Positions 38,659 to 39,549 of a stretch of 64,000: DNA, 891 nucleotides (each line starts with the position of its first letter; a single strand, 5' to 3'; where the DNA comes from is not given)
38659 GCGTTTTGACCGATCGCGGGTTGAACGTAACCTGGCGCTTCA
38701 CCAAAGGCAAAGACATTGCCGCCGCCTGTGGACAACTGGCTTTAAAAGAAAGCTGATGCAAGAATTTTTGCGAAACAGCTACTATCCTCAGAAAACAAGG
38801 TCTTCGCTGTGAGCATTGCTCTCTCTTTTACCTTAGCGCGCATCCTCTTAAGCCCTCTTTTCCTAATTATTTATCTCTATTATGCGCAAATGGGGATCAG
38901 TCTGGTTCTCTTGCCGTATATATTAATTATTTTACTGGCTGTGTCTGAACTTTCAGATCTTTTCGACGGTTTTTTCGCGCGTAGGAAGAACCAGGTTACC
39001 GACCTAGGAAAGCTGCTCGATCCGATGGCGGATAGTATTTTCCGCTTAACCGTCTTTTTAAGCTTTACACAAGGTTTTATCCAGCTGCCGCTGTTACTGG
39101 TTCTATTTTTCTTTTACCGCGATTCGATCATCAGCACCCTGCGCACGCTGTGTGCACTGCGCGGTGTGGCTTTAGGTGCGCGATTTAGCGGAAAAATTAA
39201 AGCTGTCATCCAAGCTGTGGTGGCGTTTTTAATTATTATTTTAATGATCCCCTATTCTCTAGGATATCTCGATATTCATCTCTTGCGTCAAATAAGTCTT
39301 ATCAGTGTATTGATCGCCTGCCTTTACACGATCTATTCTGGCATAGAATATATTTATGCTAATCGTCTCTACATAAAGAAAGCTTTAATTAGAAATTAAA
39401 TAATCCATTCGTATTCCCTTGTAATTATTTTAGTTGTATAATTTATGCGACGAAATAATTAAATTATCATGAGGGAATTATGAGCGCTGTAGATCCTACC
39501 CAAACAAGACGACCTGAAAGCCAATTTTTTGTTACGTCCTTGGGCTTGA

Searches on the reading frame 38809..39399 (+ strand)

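Call 81: search_protein_families(library=ncbifam, proteins=[window:38809-39399:+], max_evalue=0.00001)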
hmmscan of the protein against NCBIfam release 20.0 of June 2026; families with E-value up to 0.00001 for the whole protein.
window:38809-39399:+ (196 aa): 4 families
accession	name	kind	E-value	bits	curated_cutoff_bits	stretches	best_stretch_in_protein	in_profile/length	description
TIGR00560.1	pgsA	equivalog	6e-29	101.8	109.1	1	3-186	3-177/183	CDP-diacylglycerol--glycerol-3-phosphate 3-phosphatidyltransferase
NF053678.1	ClpnSynClsA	equivalog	2.6e-14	53.8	240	1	7-191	9-174/180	cardiolipin synthase ClsA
NF008090.0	PRK10832.1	equivalog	2.7e-14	53.6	304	1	3-186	5-176/182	CDP-diacylglycerol--glycerol-3-phosphate 3-phosphatidyltransferase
NF040950.1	archin_ph_syn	equivalog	3.6e-07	30.2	180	1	15-159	33-164/191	archaetidylinositol phosphate synthase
